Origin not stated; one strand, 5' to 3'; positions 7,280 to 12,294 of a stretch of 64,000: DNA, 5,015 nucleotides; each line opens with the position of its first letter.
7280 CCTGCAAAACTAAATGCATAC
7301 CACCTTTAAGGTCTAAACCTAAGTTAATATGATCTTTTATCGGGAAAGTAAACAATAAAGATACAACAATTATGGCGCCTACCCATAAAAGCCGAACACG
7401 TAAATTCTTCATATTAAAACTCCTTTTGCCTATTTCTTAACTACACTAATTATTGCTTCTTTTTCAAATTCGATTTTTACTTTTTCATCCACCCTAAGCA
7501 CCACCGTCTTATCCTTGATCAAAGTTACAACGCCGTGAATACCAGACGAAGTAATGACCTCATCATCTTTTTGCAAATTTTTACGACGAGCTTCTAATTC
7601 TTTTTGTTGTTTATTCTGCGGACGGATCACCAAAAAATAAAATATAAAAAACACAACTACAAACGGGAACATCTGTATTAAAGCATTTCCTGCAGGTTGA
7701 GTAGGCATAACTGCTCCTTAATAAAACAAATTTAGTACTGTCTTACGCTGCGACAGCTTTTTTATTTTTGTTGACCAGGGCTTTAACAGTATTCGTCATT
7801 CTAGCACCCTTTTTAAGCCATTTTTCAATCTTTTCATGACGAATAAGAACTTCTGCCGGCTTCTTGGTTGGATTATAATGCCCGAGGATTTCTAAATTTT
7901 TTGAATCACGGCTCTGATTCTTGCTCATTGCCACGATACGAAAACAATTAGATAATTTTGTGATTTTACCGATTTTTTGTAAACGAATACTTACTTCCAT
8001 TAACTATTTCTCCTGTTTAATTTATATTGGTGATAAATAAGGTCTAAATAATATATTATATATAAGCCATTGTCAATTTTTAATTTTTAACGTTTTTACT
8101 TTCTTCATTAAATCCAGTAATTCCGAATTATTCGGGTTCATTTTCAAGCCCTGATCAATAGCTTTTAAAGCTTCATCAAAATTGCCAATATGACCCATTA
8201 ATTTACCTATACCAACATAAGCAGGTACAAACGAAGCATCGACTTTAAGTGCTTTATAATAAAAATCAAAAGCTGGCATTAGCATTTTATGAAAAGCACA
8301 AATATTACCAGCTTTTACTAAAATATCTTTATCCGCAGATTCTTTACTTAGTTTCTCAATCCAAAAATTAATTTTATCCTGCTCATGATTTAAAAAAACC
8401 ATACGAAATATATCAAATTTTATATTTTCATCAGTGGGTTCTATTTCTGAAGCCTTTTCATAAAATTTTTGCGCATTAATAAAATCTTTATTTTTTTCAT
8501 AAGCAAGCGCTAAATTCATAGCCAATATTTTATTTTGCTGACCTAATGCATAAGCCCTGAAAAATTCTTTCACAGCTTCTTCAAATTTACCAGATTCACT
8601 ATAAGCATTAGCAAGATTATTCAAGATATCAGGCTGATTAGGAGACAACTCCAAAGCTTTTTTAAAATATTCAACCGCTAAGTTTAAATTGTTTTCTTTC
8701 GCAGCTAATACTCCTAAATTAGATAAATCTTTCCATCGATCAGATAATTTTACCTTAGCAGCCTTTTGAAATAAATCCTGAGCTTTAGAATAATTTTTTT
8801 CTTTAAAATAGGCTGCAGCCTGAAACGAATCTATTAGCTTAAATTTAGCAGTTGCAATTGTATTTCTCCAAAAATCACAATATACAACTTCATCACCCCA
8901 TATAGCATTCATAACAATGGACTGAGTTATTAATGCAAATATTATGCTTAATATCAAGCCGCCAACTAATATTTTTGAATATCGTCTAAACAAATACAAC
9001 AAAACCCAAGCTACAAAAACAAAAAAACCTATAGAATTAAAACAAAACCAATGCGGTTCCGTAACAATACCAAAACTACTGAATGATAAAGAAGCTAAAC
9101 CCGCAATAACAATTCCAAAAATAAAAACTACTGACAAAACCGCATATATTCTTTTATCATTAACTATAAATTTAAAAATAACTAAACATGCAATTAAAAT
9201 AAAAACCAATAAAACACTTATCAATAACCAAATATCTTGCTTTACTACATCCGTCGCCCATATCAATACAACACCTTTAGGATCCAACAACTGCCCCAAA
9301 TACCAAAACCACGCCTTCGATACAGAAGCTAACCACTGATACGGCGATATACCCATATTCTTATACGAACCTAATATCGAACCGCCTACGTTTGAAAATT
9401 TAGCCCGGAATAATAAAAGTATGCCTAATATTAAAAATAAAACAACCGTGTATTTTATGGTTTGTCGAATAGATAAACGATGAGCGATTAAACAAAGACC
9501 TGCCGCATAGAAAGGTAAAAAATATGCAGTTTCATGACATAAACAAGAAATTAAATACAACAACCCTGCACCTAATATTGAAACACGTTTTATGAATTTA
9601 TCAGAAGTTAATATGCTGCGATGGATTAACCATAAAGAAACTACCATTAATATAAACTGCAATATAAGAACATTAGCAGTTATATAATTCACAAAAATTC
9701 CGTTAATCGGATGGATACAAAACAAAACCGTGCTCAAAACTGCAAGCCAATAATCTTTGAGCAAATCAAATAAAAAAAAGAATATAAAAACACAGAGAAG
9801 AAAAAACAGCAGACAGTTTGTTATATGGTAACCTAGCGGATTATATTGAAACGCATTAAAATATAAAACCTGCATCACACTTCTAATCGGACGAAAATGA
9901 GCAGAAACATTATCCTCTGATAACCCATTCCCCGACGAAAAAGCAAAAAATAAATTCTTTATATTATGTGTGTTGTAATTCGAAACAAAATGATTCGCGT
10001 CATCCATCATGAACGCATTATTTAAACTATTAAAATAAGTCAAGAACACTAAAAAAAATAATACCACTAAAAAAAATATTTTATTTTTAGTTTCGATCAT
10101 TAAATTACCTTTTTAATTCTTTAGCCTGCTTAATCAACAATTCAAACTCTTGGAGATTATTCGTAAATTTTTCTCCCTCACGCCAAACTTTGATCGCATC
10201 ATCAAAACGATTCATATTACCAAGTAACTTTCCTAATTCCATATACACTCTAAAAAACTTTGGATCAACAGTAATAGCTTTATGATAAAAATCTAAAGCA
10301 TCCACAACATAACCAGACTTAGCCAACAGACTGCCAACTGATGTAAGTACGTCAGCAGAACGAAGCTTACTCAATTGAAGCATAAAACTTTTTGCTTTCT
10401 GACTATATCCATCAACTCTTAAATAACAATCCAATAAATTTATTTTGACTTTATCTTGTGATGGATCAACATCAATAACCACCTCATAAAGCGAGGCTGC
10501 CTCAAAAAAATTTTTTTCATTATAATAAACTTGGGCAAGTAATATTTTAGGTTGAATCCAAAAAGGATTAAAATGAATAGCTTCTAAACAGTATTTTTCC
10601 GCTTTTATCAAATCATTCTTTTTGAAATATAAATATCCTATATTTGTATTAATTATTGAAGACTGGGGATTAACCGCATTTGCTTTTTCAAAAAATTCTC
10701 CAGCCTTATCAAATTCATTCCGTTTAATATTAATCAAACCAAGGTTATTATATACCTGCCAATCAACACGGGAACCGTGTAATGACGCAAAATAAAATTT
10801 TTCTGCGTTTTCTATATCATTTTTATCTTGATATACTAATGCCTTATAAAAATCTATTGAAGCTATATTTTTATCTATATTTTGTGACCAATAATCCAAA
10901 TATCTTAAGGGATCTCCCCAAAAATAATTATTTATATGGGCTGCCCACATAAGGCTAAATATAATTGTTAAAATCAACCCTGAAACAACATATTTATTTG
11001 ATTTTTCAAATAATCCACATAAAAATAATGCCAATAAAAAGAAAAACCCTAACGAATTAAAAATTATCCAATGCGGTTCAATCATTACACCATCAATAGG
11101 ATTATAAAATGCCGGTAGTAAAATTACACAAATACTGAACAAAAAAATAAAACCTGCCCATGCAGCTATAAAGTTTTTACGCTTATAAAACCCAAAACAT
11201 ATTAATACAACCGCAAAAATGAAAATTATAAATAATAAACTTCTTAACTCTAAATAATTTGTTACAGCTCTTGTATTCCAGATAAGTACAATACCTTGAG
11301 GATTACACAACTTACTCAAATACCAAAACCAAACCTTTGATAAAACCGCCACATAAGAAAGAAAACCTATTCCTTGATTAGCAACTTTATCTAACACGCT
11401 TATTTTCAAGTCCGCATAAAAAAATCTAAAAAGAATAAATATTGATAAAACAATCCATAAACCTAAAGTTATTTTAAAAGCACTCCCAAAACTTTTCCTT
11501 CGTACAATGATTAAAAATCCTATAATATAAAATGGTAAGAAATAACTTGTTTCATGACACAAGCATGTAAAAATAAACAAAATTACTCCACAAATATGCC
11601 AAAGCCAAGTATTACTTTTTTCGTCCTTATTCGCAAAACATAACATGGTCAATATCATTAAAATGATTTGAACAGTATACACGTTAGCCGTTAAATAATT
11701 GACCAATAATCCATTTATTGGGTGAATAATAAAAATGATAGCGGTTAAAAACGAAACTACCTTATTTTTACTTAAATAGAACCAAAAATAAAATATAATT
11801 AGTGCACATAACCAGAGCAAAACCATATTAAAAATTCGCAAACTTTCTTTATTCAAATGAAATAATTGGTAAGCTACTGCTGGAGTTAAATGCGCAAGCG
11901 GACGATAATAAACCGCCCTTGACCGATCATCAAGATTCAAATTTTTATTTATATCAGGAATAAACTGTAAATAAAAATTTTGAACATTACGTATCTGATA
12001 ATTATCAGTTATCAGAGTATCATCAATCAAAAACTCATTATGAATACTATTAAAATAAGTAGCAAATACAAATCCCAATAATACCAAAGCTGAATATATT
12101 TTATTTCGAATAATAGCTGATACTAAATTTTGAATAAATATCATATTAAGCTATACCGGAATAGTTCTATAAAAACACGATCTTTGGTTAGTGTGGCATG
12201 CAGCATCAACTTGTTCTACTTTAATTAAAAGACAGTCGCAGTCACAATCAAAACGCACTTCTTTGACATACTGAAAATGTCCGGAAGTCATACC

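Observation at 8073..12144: Expansion of GT-C/TMTC-like membrane glycosyltransferases with TPR tails (four in the window, plus a TPR-less relative)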

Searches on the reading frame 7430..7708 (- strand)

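Call 23: search_protein_families(library=pfam, proteins=[window:7430-7708:-], max_evalue=0.01)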
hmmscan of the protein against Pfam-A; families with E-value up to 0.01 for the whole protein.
window:7430-7708:- (92 aa): 2 families
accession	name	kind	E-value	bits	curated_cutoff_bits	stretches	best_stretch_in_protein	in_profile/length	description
PF02699.20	YajC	-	8e-28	96.6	28.2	1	12-87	2-77/78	Preprotein translocase subunit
PF20197.3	DUF6560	-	0.0009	19.9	27.8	1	9-61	3-55/174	Family of unknown function (DUF6560)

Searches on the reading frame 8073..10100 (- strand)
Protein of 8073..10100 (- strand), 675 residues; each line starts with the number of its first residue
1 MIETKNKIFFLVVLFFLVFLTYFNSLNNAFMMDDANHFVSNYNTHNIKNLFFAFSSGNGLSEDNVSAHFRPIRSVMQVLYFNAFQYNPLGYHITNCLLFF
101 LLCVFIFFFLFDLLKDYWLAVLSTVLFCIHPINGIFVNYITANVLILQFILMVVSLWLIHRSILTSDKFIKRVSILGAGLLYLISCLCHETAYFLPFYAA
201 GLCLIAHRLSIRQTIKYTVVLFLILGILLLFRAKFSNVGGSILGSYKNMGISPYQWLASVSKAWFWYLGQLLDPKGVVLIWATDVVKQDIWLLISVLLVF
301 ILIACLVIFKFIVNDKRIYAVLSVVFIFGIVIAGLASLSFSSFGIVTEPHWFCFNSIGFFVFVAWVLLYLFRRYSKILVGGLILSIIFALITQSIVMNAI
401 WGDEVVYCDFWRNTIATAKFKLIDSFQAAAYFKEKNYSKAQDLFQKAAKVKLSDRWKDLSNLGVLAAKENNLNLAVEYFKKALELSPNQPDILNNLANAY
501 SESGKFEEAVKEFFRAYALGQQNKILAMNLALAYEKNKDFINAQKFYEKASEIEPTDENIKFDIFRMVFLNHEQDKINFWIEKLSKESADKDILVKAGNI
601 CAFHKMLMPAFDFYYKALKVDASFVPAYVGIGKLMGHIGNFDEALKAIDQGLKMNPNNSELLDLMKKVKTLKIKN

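Call 4: search_protein_families(library=pfam, proteins=[window:8073-10100:-], max_evalue=0.01)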
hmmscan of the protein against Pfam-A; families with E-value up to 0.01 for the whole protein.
window:8073-10100:- (675 aa): 17 families
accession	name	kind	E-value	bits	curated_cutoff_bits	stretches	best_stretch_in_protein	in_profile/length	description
PF00515.34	TPR_1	-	2.4e-26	90.8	27.8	4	459-488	4-33/34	Tetratricopeptide repeat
PF07719.23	TPR_2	-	4.3e-25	86.2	27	4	459-488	4-33/34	Tetratricopeptide repeat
PF13181.12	TPR_8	-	1.9e-20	71.7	25.7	2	528-556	5-33/34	Tetratricopeptide repeat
PF14559.12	TPR_19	-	1.7e-18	67.1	25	2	467-513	2-48/68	Tetratricopeptide repeat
PF13424.12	TPR_12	-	2.6e-15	56.8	30.1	2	459-519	6-74/77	Tetratricopeptide repeat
PF13428.12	TPR_14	-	7.6e-15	54.4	23.5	0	631-662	7-38/44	Tetratricopeptide repeat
PF13431.12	TPR_17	-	2e-13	49.9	24.4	1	478-510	1-33/34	Tetratricopeptide repeat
PF13432.12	TPR_16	-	2.2e-12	47.6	32.7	2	495-550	2-57/65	Tetratricopeptide repeat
PF13176.12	TPR_7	-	2.9e-12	46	27.9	0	493-521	2-30/36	Tetratricopeptide repeat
PF13414.12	TPR_11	-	6.6e-10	39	26.8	1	469-504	7-42/42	TPR repeat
PF23914.1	TPR_CcmH_CycH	-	1e-07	32.4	42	1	462-557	56-154/158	Cytochrome c-type biogenesis protein H TPR domain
PF13374.12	TPR_10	-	1.6e-07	31.5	27.5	1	492-511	4-23/42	Tetratricopeptide repeat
PF14853.12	Fis1_TPR_C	-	4e-07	30.6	25.3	0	638-669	14-45/53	Fis1 C-terminal tetratricopeptide repeat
PF13174.12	TPR_6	-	0.00012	23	26.3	0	427-448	6-27/33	Tetratricopeptide repeat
PF25063.1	ARM_TT21_C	-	0.00043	20.6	35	0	428-565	62-205/209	Tetratricopeptide repeat protein 21 C-terminal ARM domain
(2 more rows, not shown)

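Call 5: search_protein_families(library=ncbifam, proteins=[window:8073-10100:-], max_evalue=0.01)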
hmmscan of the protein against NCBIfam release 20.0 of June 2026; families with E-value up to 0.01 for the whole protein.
window:8073-10100:- (675 aa): 23 families
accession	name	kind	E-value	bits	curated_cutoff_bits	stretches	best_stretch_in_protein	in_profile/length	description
TIGR02917.1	PEP_TPR_lipo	equivalog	1e-21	76.6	312.2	2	423-537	772-884/899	XrtA/PEP-CTERM system TPR-repeat protein PrsT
NF040959.1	MamA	equivalog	1e-15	57.8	200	2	428-554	78-203/204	magnetosome protein MamA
TIGR02521.1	type_IV_pilW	equivalog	7.1e-15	55.2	154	2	432-515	110-194/234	type IV pilus biogenesis/stability protein PilW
TIGR00990.1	3a0801s09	subfamily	8.5e-11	41.2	757.25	1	430-578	408-559/615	mitochondrial import receptor subunit TOM70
TIGR02552.1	LcrH_SycD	equivalog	6.3e-10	38.9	104.8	1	429-524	26-120/136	SycD/LcrH family type III secretion system chaperone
NF047371.1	FlcA_CTERM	equivalog_domain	3e-09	35.9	300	1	433-553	411-536/646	periplasmic flagellar collar protein FlcA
NF002725.1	PRK02603.1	equivalog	1.6e-08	34.7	143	1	433-507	47-123/173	photosystem I assembly protein Ycf3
NF033762.1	social_mot_Tgl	equivalog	3.8e-07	29.7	225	1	470-537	80-149/252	social motility TPR repeat lipoprotein Tgl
NF033920.0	C39_PA2778_fam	equivalog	1.9e-06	27.5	150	2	420-519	154-253/255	PA2778 family cysteine peptidase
TIGR03939.1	PGA_TPR_OMP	equivalog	1e-05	24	366.65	1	459-560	89-190/800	poly-beta-1,6 N-acetyl-D-glucosamine export porin PgaA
NF008520.0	PRK11447.1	equivalog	1.6e-05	22.9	858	1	409-553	340-483/1157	cellulose synthase complex outer membrane protein BcsC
NF047558.1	TPR_END_plus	domain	1.9e-05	24.5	32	0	461-488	4-31/56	TPR end-of-group domain-containing protein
NF008391.2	PRK11189.1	equivalog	2.1e-05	24.2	250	1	473-547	82-160/297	lipoprotein NlpI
NF052400.1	M48_BAM_BepA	equivalog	4.2e-05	22.5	570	1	427-539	313-423/483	beta-barrel assembly-enhancing protease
NF040561.1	PrimPol_Msp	equivalog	4.8e-05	22.1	200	0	432-548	2-109/515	CRISPR-associated primase-polymerase type A1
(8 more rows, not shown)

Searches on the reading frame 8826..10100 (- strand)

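Call 7: search_protein_families(library=pfam, proteins=[window:8826-10100:-], max_evalue=10)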
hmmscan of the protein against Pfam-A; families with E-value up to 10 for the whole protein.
window:8826-10100:- (425 aa): 1 family
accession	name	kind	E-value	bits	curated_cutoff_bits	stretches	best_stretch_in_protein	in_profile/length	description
PF23960.2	DUF7289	-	1.1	9.2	27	1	320-348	5-33/238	Family of unknown function (DUF7289)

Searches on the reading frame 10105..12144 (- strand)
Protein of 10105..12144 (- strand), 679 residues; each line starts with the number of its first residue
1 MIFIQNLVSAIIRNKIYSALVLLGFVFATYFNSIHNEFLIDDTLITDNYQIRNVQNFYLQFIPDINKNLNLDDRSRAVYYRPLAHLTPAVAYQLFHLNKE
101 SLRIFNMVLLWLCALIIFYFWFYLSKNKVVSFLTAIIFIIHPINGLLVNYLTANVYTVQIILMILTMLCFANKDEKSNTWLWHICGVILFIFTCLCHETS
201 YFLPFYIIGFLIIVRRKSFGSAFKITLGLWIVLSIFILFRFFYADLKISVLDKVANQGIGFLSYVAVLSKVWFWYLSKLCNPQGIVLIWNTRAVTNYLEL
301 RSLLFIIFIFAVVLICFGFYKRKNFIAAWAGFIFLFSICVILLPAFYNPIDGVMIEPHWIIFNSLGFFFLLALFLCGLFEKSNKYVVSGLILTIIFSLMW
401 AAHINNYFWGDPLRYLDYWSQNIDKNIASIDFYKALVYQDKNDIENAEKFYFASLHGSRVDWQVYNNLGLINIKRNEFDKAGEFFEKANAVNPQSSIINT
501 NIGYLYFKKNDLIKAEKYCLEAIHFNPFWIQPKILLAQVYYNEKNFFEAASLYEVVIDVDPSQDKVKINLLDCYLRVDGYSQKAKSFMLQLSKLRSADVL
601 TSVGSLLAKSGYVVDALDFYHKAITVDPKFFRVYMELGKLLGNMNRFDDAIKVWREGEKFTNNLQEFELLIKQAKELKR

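Call 4: search_protein_families(library=pfam, proteins=[window:10105-12144:-], max_evalue=0.01)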
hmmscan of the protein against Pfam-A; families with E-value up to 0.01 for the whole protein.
window:10105-12144:- (679 aa): 16 families
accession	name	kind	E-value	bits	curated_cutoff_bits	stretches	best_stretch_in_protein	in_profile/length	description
PF07719.23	TPR_2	-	8.5e-22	75.9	27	1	463-494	2-33/34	Tetratricopeptide repeat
PF00515.34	TPR_1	-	1e-19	69.9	27.8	2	500-527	5-32/34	Tetratricopeptide repeat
PF13181.12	TPR_8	-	8.5e-18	63.4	25.7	1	463-494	2-33/34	Tetratricopeptide repeat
PF13431.12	TPR_17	-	1.5e-10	40.9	24.4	0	484-516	1-33/34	Tetratricopeptide repeat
PF14559.12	TPR_19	-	2.4e-10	41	25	0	613-653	7-47/68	Tetratricopeptide repeat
PF13414.12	TPR_11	-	5e-08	32.9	26.8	0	614-643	11-40/42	TPR repeat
PF13374.12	TPR_10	-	1.3e-07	31.8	27.5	0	501-523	7-29/42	Tetratricopeptide repeat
PF13428.12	TPR_14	-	7.8e-06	26.5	23.5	0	602-640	6-44/44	Tetratricopeptide repeat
PF13176.12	TPR_7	-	3.4e-05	24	27.9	0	600-628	2-32/36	Tetratricopeptide repeat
PF13432.12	TPR_16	-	4.3e-05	24.3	32.7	0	435-488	4-57/65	Tetratricopeptide repeat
PF13424.12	TPR_12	-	7.2e-05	23.4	30.1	0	464-488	47-71/77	Tetratricopeptide repeat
PF13231.12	PMT_2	-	0.00025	21.7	26.1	1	85-237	7-155/160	Dolichyl-phosphate-mannose-protein mannosyltransferase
PF25062.1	ARM_TT21_N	-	0.00027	21.2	40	0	440-552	78-190/222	Tetratricopeptide repeat protein 21 N-terminal ARM repeat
PF13174.12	TPR_6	-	0.00031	21.7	26.3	0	536-561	6-31/33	Tetratricopeptide repeat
PF25068.1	ARM_TT21_4th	-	0.0011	19.6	30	0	605-675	7-75/153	Tetratricopeptide repeat protein 21 forth ARM domain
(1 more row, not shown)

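Call 5: search_protein_families(library=ncbifam, proteins=[window:10105-12144:-], max_evalue=0.01)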
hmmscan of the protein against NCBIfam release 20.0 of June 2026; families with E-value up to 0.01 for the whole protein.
window:10105-12144:- (679 aa): 19 families
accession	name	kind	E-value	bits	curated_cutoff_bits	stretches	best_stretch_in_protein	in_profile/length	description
TIGR02521.1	type_IV_pilW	equivalog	1.4e-15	57.5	154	1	427-593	64-231/234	type IV pilus biogenesis/stability protein PilW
TIGR02917.1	PEP_TPR_lipo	equivalog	1.4e-12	46.3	312.2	1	426-658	463-696/899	XrtA/PEP-CTERM system TPR-repeat protein PrsT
NF040959.1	MamA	equivalog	2.9e-10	39.9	200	2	423-512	100-189/204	magnetosome protein MamA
NF033762.1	social_mot_Tgl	equivalog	8.4e-08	31.8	225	1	547-653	83-192/252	social motility TPR repeat lipoprotein Tgl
TIGR00990.1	3a0801s09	subfamily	2.6e-07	29.7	757.25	1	463-554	366-457/615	mitochondrial import receptor subunit TOM70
NF009037.0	PRK12370.1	equivalog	9.2e-07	27.6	589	1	440-608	316-483/553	HilA/EilA family virulence transcriptional regulator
NF047371.1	FlcA_CTERM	equivalog_domain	2.4e-06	26.3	300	1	463-558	439-535/646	periplasmic flagellar collar protein FlcA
NF008757.0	PRK11788.1-5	equivalog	0.00017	20.8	363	1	489-629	173-314/388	lipopolysaccharide assembly protein LapB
NF008756.0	PRK11788.1-4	equivalog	0.00025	20.2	474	0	445-591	124-275/389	lipopolysaccharide assembly protein LapB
TIGR02552.1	LcrH_SycD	equivalog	0.00033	20.4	104.8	0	506-584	28-106/136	SycD/LcrH family type III secretion system chaperone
NF053607.1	CHU_0125_OmpA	equivalog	0.00044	18.9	620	0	424-499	49-124/639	CHU_0125 family OmpA-like outer membrane integrity protein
NF002725.1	PRK02603.1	equivalog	0.00051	20.1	143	0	438-517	45-127/173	photosystem I assembly protein Ycf3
TIGR00540.1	TPR_hemY_coli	hypoth_equivalog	0.00051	18.9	142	0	435-553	268-382/385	heme biosynthesis-associated TPR protein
NF033920.0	C39_PA2778_fam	equivalog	0.0008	18.9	150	0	433-525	160-253/255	PA2778 family cysteine peptidase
NF052304.1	CdsG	equivalog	0.001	19.3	170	1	467-524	13-70/133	CdsG family type III secretion system protein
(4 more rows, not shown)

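Call 28: predict_structure(alignment_id=A3)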
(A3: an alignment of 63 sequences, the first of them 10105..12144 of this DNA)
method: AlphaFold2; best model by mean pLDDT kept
length: 679 residues; sequences in the alignment: 63
mean_pLDDT: 92.8   pTM: 0.90
mean pLDDT of the five models: 92.8, 92.2, 91.9, 91.6, 91.5
residues with pLDDT >= 90: 560; 70-90: 85; 50-70: 33; < 50: 1
segments of 3 or more residues with pLDDT < 50: none
pLDDT, mean of each block of 10 residues (from residue 1): 55 78 98 95 85 86 83 76 92 94 97 98 96 98 96 95 97 75 96 95 97 97 97 95 72 74 91 94 93 92 95 95 97 94 74 88 97 97 97 98 96 96 88 96 97 87 96 98 98 96 98 98 94 98 98 95 95 97 95 95 97 97 98 98 98 98 96 97
secondary structure, 60 per line:
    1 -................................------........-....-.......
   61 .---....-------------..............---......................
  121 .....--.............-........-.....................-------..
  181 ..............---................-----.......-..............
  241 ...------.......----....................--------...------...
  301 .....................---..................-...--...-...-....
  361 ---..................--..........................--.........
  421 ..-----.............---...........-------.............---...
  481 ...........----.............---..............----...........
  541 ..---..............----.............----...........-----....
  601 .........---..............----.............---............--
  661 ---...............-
elements in order: H2-33 H40-47 H49-52 H54-61 H65-68 H82-95 H99-125 H128-140 H142-149 H151-171 H179-194 H198-213 H219-225 H227-243 H250-256 H261-280 E289-291 H298-321 H325-342 E353-355 H357-360 H364-381 H384-409 H412-422 H428-440 H444-454 H462-474 H478-491 H496-508 H512-525 H530-542 H546-559 H564-576 H581-591 H597-609 H613-626 H631-643 H647-658 H664-678

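Call 32: fold_search(model_id=the predicted structure, library=pdb)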
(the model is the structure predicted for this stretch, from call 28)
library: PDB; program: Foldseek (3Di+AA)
matches with E <= 10: 1433; with E <= 0.001: 302
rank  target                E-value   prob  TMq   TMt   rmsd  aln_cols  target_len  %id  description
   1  8chy                  1.1e-09  1.00  0.28  0.59   6.7       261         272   23  Crystal structure of an 8-repeat consensus TPR superhelix with Zinc. (released 2024-02-21)
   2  9qhb                  1.3e-09  1.00  0.29  0.62   6.0       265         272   24  Crystal structure of 16-repeat CTPR protein with eliminated coordination sites (released 2025-10-22)
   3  1w3b_B                1.9e-09  1.00  0.30  0.51  11.7       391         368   16  The superhelical TPR domain of O-linked GlcNAc transferase reveals structural similarities to importin alpha. (released 2004-09-09)
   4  9qhc_B                8.6e-09  1.00  0.29  0.62   5.9       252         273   23  Crystal structure of 8-repeat CTPR protein with eliminated coordination sites (released 2025-10-22)
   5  1w3b_A                1.3e-08  1.00  0.25  0.39  11.7       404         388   15  The superhelical TPR domain of O-linked GlcNAc transferase reveals structural similarities to importin alpha. (released 2004-09-09)
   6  6eou                  1.8e-08  1.00  0.31  0.54   9.8       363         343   17  O-GlcNAc transferase TPR domain with the intellectual disability associated mutation L254F (released 2018-05-09)
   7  7ntf_B                3.7e-08  1.00  0.32  0.27   5.5       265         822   20  Cryo-EM structure of unliganded O-GlcNAc transferase (released 2021-11-17)
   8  8dth_B                1.0e-07  1.00  0.24  0.23   9.7       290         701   21  Cryo-EM structure of Arabidopsis SPY alternative conformation 2 (released 2023-03-08)
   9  8dth_A                1.0e-07  1.00  0.23  0.21  12.9       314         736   20  Cryo-EM structure of Arabidopsis SPY alternative conformation 2 (released 2023-03-08)
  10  9qhc_A                1.3e-07  1.00  0.30  0.65  10.8       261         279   24  Crystal structure of 8-repeat CTPR protein with eliminated coordination sites (released 2025-10-22)
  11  8dtg_B                1.6e-07  1.00  0.23  0.22  13.0       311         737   20  Cryo-EM structure of Arabidopsis SPY alternative conformation 1 (released 2023-03-08)
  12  7ntf_A                1.8e-07  1.00  0.33  0.25  10.2       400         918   17  Cryo-EM structure of unliganded O-GlcNAc transferase (released 2021-11-17)
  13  7yeh_A                2.1e-07  1.00  0.32  0.23  11.8       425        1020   16  Cryo-EM structure of human OGT-OGA complex (released 2023-07-12)
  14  7y4i_A                2.9e-07  1.00  0.23  0.19  15.3       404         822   17  Crystal structure of SPINDLY in complex with GDP (released 2022-12-07)
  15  7yea_A                3.5e-07  1.00  0.33  0.23  16.3       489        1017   16  Human O-GlcNAc transferase Dimer (released 2023-07-12)
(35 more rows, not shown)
